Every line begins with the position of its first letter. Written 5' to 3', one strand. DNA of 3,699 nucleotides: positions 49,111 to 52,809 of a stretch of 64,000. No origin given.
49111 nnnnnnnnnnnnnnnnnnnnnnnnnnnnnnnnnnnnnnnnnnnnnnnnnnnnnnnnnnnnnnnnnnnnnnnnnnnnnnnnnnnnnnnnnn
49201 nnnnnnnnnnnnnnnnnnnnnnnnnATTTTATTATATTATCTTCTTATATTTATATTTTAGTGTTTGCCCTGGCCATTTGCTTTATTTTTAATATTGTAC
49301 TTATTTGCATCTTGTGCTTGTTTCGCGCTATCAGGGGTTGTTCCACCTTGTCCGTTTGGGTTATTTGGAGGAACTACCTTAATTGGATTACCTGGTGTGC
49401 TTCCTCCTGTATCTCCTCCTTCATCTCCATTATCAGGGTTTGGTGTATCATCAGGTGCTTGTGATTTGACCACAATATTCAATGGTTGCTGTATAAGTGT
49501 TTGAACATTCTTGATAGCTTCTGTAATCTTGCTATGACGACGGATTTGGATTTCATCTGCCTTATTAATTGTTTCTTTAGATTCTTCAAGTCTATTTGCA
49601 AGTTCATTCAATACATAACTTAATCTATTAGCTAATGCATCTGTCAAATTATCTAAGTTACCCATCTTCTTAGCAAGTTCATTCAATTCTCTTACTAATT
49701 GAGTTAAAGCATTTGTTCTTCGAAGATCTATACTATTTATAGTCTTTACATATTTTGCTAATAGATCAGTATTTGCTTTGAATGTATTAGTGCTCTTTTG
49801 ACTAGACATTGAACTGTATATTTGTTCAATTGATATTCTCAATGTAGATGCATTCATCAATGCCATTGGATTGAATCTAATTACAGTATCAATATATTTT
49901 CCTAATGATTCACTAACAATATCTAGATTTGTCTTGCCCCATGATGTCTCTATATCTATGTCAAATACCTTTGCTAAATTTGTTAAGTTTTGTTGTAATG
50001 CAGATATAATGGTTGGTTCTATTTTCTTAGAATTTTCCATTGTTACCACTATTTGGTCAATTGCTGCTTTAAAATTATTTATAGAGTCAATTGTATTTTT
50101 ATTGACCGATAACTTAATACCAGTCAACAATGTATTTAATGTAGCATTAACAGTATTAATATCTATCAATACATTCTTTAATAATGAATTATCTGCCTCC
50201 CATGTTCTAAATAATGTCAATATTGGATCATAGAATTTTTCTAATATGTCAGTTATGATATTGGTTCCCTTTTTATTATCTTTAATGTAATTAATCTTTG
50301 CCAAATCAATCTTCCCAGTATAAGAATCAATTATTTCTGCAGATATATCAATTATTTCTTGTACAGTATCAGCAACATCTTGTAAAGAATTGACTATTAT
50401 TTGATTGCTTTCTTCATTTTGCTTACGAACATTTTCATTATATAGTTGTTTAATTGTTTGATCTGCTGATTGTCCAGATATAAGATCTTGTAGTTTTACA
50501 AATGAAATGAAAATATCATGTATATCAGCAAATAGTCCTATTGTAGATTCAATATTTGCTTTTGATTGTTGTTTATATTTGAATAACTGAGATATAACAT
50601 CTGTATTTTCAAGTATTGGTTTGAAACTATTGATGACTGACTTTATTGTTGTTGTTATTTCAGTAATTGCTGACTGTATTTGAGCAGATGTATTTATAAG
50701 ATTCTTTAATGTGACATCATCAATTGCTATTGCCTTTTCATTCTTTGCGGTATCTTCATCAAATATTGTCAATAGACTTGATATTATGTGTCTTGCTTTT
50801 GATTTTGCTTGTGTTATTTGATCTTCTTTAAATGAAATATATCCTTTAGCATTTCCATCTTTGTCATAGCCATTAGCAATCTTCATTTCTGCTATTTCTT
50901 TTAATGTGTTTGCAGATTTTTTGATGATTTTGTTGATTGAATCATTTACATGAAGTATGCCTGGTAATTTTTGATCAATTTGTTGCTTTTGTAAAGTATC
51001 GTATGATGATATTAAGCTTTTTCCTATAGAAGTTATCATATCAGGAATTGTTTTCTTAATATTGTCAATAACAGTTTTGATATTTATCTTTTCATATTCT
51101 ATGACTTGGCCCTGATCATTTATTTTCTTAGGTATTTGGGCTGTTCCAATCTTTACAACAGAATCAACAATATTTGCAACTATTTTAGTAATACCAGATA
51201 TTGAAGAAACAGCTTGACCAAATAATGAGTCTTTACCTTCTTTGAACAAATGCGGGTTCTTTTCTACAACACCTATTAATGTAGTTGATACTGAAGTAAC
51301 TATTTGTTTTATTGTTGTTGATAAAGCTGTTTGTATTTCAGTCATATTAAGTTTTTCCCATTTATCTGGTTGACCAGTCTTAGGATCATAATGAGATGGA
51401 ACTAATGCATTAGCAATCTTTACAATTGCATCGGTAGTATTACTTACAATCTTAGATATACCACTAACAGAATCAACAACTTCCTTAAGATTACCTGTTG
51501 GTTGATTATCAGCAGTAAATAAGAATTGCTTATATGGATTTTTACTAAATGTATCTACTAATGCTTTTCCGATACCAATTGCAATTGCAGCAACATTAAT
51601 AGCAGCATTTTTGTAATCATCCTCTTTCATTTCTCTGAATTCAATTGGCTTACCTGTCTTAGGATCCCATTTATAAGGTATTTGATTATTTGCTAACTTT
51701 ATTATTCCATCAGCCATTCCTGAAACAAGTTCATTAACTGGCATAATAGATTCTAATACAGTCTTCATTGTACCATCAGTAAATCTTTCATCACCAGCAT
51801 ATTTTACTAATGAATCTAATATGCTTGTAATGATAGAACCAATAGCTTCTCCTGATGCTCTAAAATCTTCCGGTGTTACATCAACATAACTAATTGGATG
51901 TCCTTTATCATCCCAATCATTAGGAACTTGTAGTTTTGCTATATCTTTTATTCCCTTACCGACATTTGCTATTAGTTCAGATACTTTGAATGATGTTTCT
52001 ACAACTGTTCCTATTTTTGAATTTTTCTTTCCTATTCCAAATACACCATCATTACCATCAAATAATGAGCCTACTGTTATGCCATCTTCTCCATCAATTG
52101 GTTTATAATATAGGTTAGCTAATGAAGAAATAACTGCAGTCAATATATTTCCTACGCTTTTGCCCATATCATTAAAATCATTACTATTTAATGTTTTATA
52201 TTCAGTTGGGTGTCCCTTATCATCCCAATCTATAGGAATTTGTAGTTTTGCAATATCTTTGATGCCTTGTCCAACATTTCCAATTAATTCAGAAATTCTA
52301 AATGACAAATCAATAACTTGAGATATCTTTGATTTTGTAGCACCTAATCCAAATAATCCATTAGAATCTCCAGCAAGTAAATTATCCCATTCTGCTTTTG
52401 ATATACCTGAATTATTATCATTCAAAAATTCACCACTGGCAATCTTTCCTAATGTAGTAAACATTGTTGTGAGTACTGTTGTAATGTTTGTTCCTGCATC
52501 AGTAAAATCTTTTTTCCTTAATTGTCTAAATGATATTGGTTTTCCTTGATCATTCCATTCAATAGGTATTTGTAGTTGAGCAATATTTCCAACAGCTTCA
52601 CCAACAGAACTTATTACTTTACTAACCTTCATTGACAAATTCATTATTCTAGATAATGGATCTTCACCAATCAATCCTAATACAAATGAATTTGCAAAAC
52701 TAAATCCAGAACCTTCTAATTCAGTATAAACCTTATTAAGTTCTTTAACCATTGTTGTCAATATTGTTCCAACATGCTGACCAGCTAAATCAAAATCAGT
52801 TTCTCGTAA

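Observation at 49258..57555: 2765-aa tape-measure-like protein containing a 64-aa-periodic array of about ten two-helix membrane hairpins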

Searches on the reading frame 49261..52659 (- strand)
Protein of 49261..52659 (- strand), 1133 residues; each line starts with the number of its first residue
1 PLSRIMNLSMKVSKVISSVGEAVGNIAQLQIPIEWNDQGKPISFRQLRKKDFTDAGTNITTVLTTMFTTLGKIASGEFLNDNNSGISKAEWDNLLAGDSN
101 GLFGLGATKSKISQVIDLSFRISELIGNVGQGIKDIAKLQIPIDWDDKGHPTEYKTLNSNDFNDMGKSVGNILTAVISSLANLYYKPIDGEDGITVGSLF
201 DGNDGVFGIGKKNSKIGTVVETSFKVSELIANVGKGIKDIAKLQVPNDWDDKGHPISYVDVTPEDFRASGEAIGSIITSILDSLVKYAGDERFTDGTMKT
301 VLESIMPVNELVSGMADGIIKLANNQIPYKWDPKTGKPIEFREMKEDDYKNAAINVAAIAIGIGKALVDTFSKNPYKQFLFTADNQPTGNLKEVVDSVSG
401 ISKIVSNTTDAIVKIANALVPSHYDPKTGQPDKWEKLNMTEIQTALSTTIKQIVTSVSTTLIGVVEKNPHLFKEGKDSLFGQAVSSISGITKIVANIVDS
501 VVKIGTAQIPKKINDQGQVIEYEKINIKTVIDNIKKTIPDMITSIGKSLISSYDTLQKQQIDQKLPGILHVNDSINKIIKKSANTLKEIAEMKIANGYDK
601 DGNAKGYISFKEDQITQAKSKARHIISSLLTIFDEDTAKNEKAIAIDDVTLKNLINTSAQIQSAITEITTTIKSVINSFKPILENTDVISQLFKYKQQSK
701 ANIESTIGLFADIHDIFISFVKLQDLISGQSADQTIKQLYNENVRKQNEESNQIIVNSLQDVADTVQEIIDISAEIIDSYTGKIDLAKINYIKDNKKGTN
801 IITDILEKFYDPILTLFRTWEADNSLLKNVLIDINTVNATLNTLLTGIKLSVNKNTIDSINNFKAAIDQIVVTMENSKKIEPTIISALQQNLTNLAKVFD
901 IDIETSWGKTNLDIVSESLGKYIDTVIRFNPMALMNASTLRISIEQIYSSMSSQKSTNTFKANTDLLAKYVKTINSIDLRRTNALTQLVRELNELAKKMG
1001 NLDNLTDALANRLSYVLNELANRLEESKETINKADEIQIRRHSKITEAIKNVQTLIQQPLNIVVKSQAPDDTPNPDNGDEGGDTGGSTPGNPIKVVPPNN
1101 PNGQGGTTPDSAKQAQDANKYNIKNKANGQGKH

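Call 52: search_protein_representatives(alignment_id=A2)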
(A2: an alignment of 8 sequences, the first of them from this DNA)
Query: 8 sequences, 1001 profile positions. Proteins with E-value up to 0.001 (for the whole library): 786; up to 1e-10: 626; up to 1e-30: 344. The best 150 are listed.
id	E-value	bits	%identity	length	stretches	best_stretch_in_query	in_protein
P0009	0.0e+00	1484.6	-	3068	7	1-398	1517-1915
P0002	0.0e+00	1364.9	-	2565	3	190-980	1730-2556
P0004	0.0e+00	1285.6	-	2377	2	1-995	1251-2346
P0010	0.0e+00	1245.3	-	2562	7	4-362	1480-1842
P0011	0.0e+00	1157.6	-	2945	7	2-391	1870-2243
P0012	0.0e+00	1118.3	-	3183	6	42-389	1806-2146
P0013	0.0e+00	1109.0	-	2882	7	9-362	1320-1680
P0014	0.0e+00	1051.2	-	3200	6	4-438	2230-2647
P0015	0.0e+00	1035.3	-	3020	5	1-390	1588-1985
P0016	1.3e-298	1009.8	-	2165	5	1-360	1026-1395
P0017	3.9e-286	968.5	-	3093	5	39-386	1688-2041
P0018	4.8e-284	961.6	-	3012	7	7-317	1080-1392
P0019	1.3e-283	960.2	-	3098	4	2-993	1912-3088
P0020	1.4e-281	953.4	-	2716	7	9-362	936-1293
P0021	5.9e-278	941.5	-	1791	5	46-992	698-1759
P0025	2.6e-268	909.5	-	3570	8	2-351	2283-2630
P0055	9.6e-200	682.6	-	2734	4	3-961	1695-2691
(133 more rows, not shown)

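Call 54: predict_structure(alignment_id=A2)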
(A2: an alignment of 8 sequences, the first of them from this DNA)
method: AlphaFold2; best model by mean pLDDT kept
length: 1133 residues; sequences in the alignment: 8
mean_pLDDT: 38.8   pTM: 0.28
mean pLDDT of the five models: 38.8, 36.2, 32.8, 32.3, 31.6
residues with pLDDT >= 90: 0; 70-90: 1; 50-70: 135; < 50: 997
segments of 3 or more residues with pLDDT < 50: 1-29, 49-139, 157-245, 260-270, 272-328, 330-377, 379-402, 411-413, 415-419, 464-469, 471-484, 486-497, 504-507, 516-519, 548-550, 552-793, 795-1038, 1040-1042, 1051-1133
pLDDT, mean of each block of 10 residues (from residue 1): 30 43 46 58 53 45 45 36 37 34 26 36 44 47 62 56 48 48 46 42 28 35 43 44 49 54 47 48 44 42 46 45 44 42 46 44 43 47 44 48 49 49 52 52 51 54 49 44 48 48 49 53 53 53 50 43 31 33 32 34 32 34 27 23 26 27 29 29 28 29 28 28 28 35 33 28 30 29 35 39 35 37 37 40 36 33 41 40 35 37 35 33 32 29 28 29 30 27 31 31 32 37 41 45 49 39 29 29 23 26 26 25 23 25
secondary structure, 60 per line:
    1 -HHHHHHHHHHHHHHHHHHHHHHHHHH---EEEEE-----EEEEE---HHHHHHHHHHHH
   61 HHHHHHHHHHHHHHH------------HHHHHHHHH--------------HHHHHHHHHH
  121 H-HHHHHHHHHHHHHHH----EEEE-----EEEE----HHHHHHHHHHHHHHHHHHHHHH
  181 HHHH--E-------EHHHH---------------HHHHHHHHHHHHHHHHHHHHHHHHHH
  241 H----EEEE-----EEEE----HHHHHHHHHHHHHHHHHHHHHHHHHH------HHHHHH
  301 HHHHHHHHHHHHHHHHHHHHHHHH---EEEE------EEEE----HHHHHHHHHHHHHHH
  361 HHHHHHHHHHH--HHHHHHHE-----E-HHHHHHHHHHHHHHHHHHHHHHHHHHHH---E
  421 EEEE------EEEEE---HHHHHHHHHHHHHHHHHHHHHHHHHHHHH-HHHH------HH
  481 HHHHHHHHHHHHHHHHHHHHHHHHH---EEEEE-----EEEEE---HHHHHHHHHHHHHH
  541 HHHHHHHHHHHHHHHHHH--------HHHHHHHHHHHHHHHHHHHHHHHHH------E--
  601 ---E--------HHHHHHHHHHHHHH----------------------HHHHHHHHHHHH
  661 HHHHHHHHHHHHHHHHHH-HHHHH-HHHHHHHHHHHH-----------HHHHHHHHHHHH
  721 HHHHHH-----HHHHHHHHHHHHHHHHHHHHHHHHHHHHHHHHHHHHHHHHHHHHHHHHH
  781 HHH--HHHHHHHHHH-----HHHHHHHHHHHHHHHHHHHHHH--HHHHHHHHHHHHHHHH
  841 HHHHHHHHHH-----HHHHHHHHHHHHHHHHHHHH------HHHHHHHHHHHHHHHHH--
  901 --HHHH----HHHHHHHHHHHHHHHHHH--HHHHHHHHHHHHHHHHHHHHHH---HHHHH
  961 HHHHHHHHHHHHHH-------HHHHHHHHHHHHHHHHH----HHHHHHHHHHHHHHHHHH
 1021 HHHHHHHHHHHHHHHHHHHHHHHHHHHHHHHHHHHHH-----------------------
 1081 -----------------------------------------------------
elements in order (helices of 4 or more, strands of 3 or more residues): H2-27 E31-35 E41-45 H49-75 H88-96 H111-121 H123-137 E142-145 E151-154 H159-184 H196-199 H215-241 E246-249 E255-258 H263-288 H295-324 E328-331 E338-341 H346-371 H374-380 H389-416 E420-424 E431-435 H439-467 H469-472 H479-505 E509-513 E519-523 H527-558 H567-591 H613-626 H649-678 H680-684 H686-697 H709-726 H732-783 H786-795 H801-822 H825-850 H856-875 H882-898 H903-906 H911-928 H931-952 H956-974 H982-998 H1003-1057

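Call 57: search_protein_families(library=pfam, alignment_id=A4, max_evalue=0.001)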
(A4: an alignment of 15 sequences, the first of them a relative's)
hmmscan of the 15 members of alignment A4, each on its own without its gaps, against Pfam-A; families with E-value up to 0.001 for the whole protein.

A. member 1, P0033 (3727 aa): 4 families
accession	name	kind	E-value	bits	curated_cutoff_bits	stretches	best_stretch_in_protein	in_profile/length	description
PF18171.6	LSDAT_prok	-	3.6e-09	36.6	25.4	0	180-229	112-160/195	SLOG in TRPM, prokaryote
PF14492.12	EFG_III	-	6.3e-08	33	27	0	427-455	13-41/75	Elongation Factor G, domain III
PF10741.14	T2SSM_b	-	1.4e-07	31.8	21.7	0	192-222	50-80/111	Type II secretion system (T2SS), protein M subtype b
PF12731.12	Mating_N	-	0.00061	20.3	21.4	0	661-710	35-84/95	Mating-type protein beta 1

B. families by the number of members that match (of 15 scanned): 6 families
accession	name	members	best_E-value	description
PF18171.6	LSDAT_prok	1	3.6e-09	SLOG in TRPM, prokaryote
PF14492.12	EFG_III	1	6.3e-08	Elongation Factor G, domain III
PF10741.14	T2SSM_b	1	1.4e-07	Type II secretion system (T2SS), protein M subtype b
PF10432.14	bact-PGI_C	1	6.7e-05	Bacterial phospho-glucose isomerase C-terminal SIS domain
PF07853.16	DUF1648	1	9.2e-05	Domain of unknown function (DUF1648)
PF12731.12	Mating_N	1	0.00061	Mating-type protein beta 1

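Call 75: search_solved_structures(query=A2, max_evalue=1)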
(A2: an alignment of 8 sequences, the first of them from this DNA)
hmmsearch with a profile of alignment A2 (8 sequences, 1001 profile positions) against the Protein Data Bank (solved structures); distinct sequences matched with E-value up to 1: 12.
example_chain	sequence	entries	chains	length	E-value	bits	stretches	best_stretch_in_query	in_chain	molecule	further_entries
9r1o_A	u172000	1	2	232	1.4e-05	26.5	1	377-579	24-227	sc-apCC-6-DPH-NR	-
7kip_A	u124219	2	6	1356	0.0048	18.1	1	369-493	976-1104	Spike glycoprotein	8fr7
8qad_A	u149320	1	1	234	0.0053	18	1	376-575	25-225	sc-apCC-6-LLIA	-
6dlc_A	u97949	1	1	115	0.0077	17.5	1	503-577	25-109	Designed protein DHD1:234_A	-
8qaf_A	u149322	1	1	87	0.14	13.3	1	414-468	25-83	sc-apCC-8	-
8udg_A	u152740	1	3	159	0.17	13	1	438-528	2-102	Hemagglutinin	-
3bt6_B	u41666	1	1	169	0.45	11.6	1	438-528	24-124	Influenza B hemagglutinin (HA)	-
4m40_B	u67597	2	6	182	0.54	11.3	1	438-528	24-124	Hemagglutinin HA2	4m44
3efz_A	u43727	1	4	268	0.58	11.2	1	679-821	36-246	14-3-3 protein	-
2gts_A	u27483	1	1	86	0.68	11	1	840-879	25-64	hypothetical protein HP0062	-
3fx7_A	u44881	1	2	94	0.86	10.7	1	840-879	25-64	Putative uncharacterized protein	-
6cnv_B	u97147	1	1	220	0.88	10.6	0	438-527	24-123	Envelope glycoprotein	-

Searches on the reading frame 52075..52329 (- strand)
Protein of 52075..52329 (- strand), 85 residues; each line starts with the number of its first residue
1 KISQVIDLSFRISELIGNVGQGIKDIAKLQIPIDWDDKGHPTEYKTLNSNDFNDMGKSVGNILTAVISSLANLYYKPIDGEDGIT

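Call 28: find_homologous_proteins(query=A1, max_evalue=0.001)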
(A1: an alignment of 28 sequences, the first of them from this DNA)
Query A1 (28 sequences): 317 candidates shared short words with the query, none scored E <= 0.001.

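Call 29: search_solved_structures(query=A1, max_evalue=1)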
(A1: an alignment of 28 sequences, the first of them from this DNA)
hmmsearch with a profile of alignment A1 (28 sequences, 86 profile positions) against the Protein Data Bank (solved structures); distinct sequences matched with E-value up to 1: 17.
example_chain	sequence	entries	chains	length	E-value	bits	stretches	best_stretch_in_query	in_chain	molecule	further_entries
9r1o_A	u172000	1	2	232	1.9e-08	37.4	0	2-28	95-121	sc-apCC-6-DPH-NR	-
8qad_A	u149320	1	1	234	5.6e-08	35.9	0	3-29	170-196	sc-apCC-6-LLIA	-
8tl7_A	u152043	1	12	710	0.00014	25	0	7-33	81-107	Computationally designed protein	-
8qaf_A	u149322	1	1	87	0.00043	23.4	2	2-28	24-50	sc-apCC-8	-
8a3k_UNK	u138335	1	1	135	0.0039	20.3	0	2-28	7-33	sc-apCC-4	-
7bau_A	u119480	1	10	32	0.03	17.5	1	4-28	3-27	CC-Type2-(TgLaId)4-W19BrPhe.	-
6g67_A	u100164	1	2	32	0.045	16.9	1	4-29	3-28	CC-Type2-II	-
4pnb_A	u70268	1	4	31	0.19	14.9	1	4-28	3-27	CC-Hex3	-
9r1j_A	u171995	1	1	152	0.2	14.9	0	2-28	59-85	sc-apCC-4-NR-1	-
7baw_A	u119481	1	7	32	0.29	14.3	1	4-28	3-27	CC-Type2-(GgIaId)4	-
9r1n_A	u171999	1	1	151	0.35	14.1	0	2-28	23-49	sc-apCC-4-DPH-2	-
7bat_A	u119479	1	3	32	0.36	14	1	4-28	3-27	CC-Type2-(GgIaId)4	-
6g66_A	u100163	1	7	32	0.48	13.6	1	4-29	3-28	CC-Type2-IV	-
8qaa_A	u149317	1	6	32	0.77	13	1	2-28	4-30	antiparallel 6-helix bundle-ALIA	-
7nfi_A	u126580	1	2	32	0.92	12.7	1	4-29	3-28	CC-Type2-(LaId)4-L7Y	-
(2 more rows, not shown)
